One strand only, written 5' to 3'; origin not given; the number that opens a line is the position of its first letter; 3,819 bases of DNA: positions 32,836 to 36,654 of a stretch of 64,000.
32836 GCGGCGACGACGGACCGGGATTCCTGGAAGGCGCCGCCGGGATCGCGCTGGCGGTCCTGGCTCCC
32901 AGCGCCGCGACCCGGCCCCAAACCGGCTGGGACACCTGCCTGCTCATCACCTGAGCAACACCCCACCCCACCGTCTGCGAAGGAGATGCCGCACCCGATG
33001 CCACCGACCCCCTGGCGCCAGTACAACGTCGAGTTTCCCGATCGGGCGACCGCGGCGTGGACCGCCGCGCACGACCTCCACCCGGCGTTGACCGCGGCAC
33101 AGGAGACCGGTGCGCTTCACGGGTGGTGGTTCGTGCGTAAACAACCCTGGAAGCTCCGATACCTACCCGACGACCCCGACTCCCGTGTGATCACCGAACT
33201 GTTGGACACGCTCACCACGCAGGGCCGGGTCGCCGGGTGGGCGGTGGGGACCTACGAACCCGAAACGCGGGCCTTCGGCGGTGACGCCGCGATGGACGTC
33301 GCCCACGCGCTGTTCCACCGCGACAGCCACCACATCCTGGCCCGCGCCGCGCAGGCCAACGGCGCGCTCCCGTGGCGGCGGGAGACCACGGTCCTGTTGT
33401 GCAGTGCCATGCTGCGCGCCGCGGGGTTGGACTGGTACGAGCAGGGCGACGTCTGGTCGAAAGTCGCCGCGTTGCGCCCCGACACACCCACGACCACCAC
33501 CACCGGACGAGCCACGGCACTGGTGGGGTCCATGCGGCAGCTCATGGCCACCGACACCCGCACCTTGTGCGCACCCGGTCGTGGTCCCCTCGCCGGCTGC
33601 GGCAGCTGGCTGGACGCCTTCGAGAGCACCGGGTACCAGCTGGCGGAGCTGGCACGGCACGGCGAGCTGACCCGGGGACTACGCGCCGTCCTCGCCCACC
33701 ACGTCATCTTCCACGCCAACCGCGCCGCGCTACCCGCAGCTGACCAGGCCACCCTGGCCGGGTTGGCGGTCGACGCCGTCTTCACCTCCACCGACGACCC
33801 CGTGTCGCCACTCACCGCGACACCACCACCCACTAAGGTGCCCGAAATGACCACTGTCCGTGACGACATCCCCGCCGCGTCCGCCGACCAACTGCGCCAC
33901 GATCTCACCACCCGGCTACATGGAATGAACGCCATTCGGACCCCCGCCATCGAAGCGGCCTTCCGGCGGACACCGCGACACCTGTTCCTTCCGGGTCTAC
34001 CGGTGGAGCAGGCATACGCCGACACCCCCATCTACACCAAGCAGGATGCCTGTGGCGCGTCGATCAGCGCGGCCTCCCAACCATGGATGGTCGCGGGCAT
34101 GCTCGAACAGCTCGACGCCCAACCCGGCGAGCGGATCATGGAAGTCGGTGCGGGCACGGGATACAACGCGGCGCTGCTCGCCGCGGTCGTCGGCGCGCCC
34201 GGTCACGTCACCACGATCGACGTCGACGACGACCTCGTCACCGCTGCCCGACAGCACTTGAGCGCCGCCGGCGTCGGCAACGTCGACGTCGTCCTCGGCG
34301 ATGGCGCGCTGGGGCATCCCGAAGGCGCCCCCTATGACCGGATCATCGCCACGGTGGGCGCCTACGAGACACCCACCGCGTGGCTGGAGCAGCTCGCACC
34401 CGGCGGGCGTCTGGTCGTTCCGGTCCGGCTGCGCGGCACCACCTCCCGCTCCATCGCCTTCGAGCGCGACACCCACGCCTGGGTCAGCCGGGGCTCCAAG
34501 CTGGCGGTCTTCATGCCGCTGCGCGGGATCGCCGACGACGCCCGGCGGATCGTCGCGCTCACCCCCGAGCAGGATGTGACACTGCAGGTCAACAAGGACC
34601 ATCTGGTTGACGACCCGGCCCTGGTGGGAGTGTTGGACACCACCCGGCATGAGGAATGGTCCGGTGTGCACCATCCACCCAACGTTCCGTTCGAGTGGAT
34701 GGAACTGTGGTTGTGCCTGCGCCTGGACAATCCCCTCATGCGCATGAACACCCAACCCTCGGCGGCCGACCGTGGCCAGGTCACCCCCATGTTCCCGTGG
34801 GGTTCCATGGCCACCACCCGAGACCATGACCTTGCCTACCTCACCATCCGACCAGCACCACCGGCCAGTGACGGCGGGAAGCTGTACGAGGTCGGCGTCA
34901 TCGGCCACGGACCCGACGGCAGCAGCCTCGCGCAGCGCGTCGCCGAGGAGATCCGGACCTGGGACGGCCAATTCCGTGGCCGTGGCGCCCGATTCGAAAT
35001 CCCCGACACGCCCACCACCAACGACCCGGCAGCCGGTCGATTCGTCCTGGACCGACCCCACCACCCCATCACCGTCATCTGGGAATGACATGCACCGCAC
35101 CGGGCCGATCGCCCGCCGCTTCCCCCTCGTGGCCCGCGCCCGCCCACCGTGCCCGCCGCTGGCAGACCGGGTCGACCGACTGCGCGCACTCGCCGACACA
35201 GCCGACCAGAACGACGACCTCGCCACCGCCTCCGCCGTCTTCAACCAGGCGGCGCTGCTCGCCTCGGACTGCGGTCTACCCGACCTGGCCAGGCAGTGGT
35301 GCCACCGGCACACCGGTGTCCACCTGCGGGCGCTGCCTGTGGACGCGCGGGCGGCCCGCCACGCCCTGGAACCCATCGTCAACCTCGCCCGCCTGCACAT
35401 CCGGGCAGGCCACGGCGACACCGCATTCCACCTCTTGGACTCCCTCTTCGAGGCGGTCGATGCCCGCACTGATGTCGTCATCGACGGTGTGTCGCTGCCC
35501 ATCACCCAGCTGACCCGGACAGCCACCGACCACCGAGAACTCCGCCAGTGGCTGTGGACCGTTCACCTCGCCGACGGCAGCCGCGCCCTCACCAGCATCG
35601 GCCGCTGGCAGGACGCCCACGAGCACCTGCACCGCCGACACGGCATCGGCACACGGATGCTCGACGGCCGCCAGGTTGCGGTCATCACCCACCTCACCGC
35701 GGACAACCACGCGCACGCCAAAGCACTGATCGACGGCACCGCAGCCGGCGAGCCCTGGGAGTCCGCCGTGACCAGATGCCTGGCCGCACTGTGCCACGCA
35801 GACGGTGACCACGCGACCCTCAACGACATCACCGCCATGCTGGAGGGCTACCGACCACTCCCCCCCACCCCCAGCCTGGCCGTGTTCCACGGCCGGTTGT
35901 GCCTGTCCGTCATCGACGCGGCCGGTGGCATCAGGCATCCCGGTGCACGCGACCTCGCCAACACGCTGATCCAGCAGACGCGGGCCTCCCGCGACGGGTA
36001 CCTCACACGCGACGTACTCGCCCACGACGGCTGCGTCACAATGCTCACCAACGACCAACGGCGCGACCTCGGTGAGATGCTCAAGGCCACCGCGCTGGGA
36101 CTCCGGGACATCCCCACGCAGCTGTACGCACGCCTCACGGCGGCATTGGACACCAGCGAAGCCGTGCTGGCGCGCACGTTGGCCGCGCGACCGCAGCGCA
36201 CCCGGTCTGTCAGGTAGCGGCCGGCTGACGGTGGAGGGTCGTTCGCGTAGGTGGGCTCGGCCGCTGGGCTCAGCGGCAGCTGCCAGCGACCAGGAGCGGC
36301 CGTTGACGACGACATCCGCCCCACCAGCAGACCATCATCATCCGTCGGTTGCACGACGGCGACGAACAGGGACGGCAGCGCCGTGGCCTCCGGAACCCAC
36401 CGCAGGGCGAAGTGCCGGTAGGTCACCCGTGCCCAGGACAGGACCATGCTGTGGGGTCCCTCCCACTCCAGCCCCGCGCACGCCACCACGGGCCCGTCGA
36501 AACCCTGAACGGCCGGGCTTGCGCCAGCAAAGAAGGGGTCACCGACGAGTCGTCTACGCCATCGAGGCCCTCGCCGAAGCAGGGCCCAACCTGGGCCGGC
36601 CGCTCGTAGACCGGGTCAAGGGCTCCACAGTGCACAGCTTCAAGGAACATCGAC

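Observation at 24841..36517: An 11.6-kb lanthipeptide cargo inserted inside the IS left-end hairpin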

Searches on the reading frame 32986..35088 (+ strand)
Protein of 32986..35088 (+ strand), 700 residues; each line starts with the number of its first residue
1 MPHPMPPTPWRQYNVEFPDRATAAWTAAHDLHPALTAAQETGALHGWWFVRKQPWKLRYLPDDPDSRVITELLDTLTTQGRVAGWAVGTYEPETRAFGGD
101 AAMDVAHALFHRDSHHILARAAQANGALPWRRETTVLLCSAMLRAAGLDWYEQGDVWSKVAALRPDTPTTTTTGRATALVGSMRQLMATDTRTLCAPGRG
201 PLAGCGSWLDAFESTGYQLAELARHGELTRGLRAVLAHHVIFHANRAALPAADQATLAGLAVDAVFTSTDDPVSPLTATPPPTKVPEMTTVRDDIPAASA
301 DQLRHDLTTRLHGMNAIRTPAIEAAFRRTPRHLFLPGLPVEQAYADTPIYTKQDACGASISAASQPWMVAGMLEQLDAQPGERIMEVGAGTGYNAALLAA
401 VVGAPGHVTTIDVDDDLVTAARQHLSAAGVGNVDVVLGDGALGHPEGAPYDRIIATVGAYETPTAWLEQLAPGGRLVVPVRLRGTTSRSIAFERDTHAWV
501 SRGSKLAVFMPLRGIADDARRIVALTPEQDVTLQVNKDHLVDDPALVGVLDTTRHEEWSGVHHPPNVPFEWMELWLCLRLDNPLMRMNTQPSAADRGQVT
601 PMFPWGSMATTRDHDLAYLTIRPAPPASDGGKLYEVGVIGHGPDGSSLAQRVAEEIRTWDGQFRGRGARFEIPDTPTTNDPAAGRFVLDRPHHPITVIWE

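Call 10: search_protein_families(library=pfam, proteins=[window:32986-35088:+], max_evalue=0.01)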
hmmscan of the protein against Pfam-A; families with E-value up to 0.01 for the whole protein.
window:32986-35088:+ (700 aa): 12 families
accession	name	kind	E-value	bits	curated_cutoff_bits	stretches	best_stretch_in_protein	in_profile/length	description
PF01135.25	PCMT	-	1.8e-43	149.2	20.3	1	306-511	5-204/210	Protein-L-isoaspartate(D-aspartate) O-methyltransferase (PCMT)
PF14028.11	Lant_dehydr_C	-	8e-21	75.8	24.4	1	10-261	1-251/255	Lantibiotic biosynthesis dehydratase C-term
PF13649.12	Methyltransf_25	-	2e-09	38.4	27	1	384-457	1-72/97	Methyltransferase domain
PF13847.12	Methyltransf_31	-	1.9e-07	31.3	27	1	380-442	3-65/145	Methyltransferase domain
PF08242.18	Methyltransf_12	-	5.8e-05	24.2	30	1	385-456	1-72/98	Methyltransferase domain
PF01209.24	Ubie_methyltran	-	8.6e-05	22.4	20.1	1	375-441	42-108/233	ubiE/COQ5 methyltransferase family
PF08241.18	Methyltransf_11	-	0.00016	22.7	21.2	1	386-441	2-52/95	Methyltransferase domain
PF01596.23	Methyltransf_3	-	0.0003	20.6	22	1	382-440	46-105/204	O-methyltransferase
PF05175.20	MTS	-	0.00099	19.2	23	1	372-454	23-103/170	Methyltransferase small domain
PF00398.26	RrnaAD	-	0.002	17.7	24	1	368-439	18-84/263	Ribosomal RNA adenine dimethylase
PF00107.32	ADH_zinc_N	-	0.0038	17.6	31.8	1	390-478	1-87/129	Zinc-binding dehydrogenase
PF08541.16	ACP_syn_III_C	-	0.0061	17.1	26.6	0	360-396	48-84/90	3-Oxoacyl-[acyl-carrier-protein (ACP)] synthase III C terminal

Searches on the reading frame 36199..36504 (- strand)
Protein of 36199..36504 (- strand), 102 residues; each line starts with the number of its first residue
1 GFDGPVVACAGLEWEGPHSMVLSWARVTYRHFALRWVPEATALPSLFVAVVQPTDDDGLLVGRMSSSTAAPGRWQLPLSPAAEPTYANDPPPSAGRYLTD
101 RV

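Call 61: find_homologous_proteins(query=window:36199-36504:-, max_evalue=0.001)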
Query seq(102 aa) (102 aa): 17 proteins with E <= 0.001 among 20 candidates.
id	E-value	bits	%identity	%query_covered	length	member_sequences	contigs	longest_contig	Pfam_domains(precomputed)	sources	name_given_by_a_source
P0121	1.2e-30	124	76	75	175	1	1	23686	PF00293.35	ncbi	ncbi:NUDIX hydrolase [Streptomyces chryseus]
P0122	1.2e-29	121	76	75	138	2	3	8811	PF00293.35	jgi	jgi:8-oxo-dGTP pyrophosphatase MutT (NUDIX family)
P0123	4.3e-28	116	67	86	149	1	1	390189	-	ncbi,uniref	ncbi:hypothetical protein [Streptosporangium sp. CA-115845]|uniref:hypothetical protein n=1 Tax=Stre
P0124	6.6e-27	112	72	75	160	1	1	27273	PF00293.35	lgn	-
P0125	1.1e-25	108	68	75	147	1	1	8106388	-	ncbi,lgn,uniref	ncbi:hypothetical protein [Streptomyces sp. NBC_00820]|uniref:hypothetical protein n=1 Tax=Streptomy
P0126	1.6e-25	107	75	71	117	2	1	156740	-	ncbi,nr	ncbi:hypothetical protein NDW01_33590 [Actinoallomurus sp. WRP6H-15]|nr:hypothetical protein [Actino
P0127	7.4e-25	105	74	71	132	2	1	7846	-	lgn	-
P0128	1.2e-23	101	72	68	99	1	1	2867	-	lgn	-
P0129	8.3e-20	89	73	62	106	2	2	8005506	-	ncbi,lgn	ncbi:hypothetical protein [Streptomyces peucetius]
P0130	1.0e-18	85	59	75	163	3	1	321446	-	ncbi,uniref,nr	ncbi:hypothetical protein [Streptomyces herbicida]|uniref:hypothetical protein n=1 Tax=Streptomyces 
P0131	1.4e-17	82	62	75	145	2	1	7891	-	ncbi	ncbi:NUDIX hydrolase, partial [Streptomyces broussonetiae]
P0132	5.3e-17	80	82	50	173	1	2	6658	PF00293.35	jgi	jgi:8-oxo-dGTP pyrophosphatase MutT (NUDIX family)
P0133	5.7e-16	77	80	50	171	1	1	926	PF00293.35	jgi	jgi:8-oxo-dGTP pyrophosphatase MutT (NUDIX family)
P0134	7.8e-16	76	57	75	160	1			PF00293.35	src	-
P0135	1.3e-14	72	79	50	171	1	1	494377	PF00293.35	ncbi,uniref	ncbi:NUDIX domain-containing protein [Streptomyces sp. NPDC002992]|uniref:NUDIX domain-containing pr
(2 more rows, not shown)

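Call 63: find_encoding_contigs(protein=P0121, flank=10000, max_places=3)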
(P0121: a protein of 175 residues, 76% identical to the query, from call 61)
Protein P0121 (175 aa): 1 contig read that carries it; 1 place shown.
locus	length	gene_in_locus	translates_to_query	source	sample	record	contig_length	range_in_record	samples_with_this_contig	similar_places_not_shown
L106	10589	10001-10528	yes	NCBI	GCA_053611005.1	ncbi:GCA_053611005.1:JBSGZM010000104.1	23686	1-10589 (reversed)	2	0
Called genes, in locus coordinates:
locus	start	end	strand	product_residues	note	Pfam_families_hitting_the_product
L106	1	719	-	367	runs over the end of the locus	PF13439:Glyco_transf_4, PF13579:Glyco_trans_4_4, PF00534:Glycos_transf_1, PF13692:Glyco_trans_1_4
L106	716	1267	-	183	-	PF03781:FGE-sulfatase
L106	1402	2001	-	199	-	PF01227:GTP_cyclohydroI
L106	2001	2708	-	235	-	PF08889:WbqC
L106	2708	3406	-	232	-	PF02585:PIG-L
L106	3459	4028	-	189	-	PF00156:Pribosyltran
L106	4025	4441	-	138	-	PF21818:DUF6884 (weak)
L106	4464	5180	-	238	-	PF13353:Fer4_12, PF04055:Radical_SAM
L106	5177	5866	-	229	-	PF01242:PTPS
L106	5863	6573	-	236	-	PF24167:DUF7411 (weak), PF06508:QueC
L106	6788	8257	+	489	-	PF01381:HTH_3 (weak), PF13560:HTH_31, PF01327:Pep_deformylase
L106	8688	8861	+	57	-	-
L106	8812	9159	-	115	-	-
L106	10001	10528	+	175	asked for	PF00293:NUDIX (weak)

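Call 64: find_encoding_contigs(protein=P0124, flank=10000, max_places=3)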
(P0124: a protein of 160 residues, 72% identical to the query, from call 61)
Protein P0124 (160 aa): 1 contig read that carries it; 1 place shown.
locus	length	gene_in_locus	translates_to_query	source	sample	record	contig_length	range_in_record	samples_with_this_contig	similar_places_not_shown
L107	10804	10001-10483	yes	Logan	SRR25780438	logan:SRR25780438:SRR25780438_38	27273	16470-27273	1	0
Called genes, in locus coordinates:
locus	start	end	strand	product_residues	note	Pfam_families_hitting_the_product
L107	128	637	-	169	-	-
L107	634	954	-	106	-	-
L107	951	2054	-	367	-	-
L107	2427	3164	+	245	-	-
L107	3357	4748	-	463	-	PF27520:SP15_N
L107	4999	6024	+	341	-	PF01073:3Beta_HSD, PF01370:Epimerase, PF02719:Polysacc_synt_2, PF04321:RmlD_sub_bind, PF07993:NAD_binding_4, PF13460:NAD_binding_10 (weak), PF16363:GDP_Man_Dehyd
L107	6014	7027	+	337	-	PF21360:PylC-like_N (weak), PF02655:ATP-grasp_3, PF15632:ATPgrasp_Ter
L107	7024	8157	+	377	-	PF00155:Aminotran_1_2 (weak), PF01041:DegT_DnrJ_EryC1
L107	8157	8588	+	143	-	PF01451:LMWPc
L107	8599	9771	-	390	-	PF03033:Glyco_transf_28, PF04101:Glyco_tran_28_C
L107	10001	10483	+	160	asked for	PF00293:NUDIX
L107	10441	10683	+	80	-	-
